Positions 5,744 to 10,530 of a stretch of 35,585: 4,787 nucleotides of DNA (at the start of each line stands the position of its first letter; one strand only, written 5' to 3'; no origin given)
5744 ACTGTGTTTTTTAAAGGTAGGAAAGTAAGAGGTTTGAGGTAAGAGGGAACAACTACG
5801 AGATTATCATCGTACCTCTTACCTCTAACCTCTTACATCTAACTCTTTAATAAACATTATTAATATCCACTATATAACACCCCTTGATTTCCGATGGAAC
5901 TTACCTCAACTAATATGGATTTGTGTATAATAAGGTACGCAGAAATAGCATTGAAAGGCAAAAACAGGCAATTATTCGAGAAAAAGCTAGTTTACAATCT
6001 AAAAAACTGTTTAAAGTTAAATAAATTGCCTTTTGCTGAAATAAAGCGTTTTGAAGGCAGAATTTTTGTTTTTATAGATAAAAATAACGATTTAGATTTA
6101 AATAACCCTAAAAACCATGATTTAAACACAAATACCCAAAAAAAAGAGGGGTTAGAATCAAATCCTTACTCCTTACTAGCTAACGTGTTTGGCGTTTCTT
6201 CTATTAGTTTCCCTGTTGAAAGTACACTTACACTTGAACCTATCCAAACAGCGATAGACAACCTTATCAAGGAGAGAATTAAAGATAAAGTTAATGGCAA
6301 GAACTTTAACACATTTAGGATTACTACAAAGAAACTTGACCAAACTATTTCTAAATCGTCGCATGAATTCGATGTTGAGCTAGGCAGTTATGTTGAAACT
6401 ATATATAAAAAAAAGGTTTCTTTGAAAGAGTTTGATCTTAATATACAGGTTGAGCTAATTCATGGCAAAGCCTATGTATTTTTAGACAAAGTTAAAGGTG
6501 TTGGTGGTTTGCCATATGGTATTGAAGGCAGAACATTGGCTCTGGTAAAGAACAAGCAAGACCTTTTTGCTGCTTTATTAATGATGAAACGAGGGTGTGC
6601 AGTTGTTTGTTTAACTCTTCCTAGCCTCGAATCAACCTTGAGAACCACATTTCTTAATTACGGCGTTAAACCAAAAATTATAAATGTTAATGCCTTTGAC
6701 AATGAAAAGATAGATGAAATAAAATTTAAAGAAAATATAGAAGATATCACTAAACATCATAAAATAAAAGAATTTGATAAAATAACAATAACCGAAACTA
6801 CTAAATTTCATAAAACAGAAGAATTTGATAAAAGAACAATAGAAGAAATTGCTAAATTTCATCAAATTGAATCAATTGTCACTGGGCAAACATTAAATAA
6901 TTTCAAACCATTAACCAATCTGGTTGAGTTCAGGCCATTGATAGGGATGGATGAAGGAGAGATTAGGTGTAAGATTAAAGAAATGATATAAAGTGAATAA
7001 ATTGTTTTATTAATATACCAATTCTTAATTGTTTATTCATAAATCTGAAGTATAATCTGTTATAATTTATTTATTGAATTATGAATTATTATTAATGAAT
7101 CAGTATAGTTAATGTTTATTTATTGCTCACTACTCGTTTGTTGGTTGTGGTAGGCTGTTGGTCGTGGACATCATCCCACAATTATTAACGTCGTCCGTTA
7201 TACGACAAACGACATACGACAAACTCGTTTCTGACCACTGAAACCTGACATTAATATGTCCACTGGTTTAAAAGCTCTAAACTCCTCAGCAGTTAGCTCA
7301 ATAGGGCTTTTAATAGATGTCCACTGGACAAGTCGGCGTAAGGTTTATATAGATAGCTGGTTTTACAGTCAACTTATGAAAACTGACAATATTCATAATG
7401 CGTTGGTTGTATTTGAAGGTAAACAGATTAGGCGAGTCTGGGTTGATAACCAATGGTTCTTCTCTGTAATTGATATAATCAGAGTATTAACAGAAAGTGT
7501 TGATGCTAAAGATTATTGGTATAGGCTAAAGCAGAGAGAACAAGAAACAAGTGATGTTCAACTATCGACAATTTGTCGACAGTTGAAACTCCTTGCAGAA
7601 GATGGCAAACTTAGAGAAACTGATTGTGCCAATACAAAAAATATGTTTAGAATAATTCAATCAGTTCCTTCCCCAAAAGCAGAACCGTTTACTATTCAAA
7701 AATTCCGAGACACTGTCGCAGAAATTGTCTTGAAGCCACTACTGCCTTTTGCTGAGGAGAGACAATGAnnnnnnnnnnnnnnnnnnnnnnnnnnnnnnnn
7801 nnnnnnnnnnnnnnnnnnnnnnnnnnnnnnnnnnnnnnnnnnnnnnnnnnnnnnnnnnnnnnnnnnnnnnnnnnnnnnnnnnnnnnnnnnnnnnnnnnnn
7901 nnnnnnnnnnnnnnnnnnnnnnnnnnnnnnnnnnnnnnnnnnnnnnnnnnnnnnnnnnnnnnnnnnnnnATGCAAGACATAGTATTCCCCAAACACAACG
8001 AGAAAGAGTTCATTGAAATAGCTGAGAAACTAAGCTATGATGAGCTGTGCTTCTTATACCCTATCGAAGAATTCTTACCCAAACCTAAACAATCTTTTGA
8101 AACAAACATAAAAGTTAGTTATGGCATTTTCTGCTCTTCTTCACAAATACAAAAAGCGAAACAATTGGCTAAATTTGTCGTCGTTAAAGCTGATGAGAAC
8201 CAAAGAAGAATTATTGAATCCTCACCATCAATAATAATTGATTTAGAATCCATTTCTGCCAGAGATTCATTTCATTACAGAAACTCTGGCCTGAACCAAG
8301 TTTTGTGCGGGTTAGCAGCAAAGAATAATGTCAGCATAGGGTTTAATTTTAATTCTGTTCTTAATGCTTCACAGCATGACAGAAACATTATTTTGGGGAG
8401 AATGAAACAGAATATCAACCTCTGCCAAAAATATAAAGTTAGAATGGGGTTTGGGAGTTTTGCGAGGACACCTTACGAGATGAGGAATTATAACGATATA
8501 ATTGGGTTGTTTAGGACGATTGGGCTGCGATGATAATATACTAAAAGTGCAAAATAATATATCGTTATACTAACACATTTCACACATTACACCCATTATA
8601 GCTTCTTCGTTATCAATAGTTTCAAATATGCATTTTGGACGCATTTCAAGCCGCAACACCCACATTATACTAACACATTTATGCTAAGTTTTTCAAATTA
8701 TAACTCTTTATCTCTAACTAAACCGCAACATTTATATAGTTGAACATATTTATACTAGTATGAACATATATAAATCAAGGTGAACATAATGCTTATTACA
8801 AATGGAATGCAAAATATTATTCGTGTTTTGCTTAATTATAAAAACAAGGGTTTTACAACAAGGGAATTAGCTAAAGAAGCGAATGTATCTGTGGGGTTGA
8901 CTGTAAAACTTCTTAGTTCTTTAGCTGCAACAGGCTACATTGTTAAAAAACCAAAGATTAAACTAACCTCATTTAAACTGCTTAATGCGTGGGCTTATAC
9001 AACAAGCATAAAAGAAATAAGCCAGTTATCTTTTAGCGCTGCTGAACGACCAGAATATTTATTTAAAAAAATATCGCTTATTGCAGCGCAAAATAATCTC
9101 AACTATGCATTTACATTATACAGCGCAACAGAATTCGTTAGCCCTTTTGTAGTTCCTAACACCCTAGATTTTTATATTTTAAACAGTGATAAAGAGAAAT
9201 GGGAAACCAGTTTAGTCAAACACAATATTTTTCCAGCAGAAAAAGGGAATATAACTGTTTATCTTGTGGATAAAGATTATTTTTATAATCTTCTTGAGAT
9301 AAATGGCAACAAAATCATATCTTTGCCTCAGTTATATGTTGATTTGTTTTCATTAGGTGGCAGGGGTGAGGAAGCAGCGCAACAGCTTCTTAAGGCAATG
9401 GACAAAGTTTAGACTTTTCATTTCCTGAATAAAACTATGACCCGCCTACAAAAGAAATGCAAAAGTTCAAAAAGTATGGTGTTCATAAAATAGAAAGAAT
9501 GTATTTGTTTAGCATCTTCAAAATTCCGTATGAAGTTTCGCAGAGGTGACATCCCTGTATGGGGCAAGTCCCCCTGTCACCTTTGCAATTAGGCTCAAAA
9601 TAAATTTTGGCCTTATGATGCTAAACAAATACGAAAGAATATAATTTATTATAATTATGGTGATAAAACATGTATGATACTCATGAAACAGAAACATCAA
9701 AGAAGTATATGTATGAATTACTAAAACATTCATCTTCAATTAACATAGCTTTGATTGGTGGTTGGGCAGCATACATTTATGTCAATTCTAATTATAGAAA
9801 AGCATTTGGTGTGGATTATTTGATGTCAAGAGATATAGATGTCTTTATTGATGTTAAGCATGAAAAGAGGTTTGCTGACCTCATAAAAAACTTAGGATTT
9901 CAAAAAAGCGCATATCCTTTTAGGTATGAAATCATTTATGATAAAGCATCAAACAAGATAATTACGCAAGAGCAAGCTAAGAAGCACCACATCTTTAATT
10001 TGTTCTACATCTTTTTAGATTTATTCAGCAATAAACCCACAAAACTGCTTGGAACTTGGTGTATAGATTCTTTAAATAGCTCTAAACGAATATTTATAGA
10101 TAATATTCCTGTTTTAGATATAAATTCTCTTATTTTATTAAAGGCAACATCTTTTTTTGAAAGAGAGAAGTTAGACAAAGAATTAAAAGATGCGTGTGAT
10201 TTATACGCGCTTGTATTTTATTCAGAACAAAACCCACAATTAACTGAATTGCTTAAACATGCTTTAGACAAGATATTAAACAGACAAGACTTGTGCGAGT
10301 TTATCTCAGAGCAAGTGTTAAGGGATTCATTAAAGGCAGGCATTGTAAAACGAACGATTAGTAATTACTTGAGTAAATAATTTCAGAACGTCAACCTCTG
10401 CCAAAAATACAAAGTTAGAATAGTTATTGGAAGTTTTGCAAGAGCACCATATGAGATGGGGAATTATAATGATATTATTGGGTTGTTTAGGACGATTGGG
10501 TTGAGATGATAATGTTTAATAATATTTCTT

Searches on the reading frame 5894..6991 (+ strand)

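Call 6: search_protein_families(library=pfam, proteins=[window:5894-6991:+], max_evalue=0.01)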
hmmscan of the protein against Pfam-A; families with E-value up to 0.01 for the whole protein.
window:5894-6991:+ (365 aa): 3 families
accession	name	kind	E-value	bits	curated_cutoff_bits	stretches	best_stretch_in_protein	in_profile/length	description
PF22025.1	ThiI_fer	-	3.4e-14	53.5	25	1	11-64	2-53/72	ThiI ferredoxin-like domain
PF02926.22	THUMP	-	6.3e-08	33.4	20.6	1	114-198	4-84/84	THUMP domain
PF02568.20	ThiI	-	2.5e-07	31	20.5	1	210-358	2-153/197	Thiamine biosynthesis protein (ThiI)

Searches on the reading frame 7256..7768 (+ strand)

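Call 6: search_protein_families(library=pfam, proteins=[window:7256-7768:+], max_evalue=0.01)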
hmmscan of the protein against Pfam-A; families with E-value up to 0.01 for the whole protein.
window:7256-7768:+ (170 aa): 2 families
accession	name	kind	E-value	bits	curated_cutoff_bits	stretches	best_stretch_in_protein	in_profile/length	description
PF02498.22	Bro-N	-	1.4e-08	35.6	25.6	1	57-146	1-87/96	BRO family, N-terminal domain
PF01475.25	FUR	-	0.0037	17.8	23.1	1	74-135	16-75/121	Ferric uptake regulator family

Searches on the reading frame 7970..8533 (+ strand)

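Call 6: search_protein_families(library=pfam, proteins=[window:7970-8533:+], max_evalue=0.01)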
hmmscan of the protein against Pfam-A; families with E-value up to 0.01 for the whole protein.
window:7970-8533:+ (187 aa): 1 family
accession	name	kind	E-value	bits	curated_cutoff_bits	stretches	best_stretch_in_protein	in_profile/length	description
PF01876.22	RNase_P_p30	-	6.9e-14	52.2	35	1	104-186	122-202/214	RNase P subunit p30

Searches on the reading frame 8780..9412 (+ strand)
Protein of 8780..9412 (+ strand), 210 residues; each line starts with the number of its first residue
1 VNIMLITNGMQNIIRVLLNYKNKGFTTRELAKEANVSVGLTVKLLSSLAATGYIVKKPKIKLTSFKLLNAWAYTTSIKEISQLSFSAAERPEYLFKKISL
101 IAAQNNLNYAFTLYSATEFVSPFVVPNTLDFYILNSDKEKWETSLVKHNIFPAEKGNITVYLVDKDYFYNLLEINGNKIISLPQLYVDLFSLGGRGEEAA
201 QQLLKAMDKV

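Call 6: search_protein_families(library=pfam, proteins=[window:8780-9412:+], max_evalue=0.01)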
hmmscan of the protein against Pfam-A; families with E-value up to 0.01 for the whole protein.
window:8780-9412:+ (210 aa): 3 families
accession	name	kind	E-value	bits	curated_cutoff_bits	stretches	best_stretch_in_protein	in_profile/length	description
PF09952.14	AbiEi_2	-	1.3e-06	29.2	21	1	63-204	4-138/143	Transcriptional regulator, AbiEi antitoxin, Type IV TA system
PF08279.18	HTH_11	-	0.0029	17.9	25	1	11-55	3-46/55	HTH domain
PF04182.18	B-block_TFIIIC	-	0.0064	17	22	0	20-59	14-53/73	B-block binding subunit of TFIIIC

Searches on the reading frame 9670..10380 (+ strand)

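Call 6: search_protein_families(library=pfam, proteins=[window:9670-10380:+], max_evalue=0.01)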
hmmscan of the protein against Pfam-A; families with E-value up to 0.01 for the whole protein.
window:9670-10380:+ (236 aa): 1 family
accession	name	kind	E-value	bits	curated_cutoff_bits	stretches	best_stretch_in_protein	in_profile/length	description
PF08843.17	AbiEii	-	0.00021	21.7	22.5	0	145-204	132-191/238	Nucleotidyl transferase AbiEii toxin, Type IV TA system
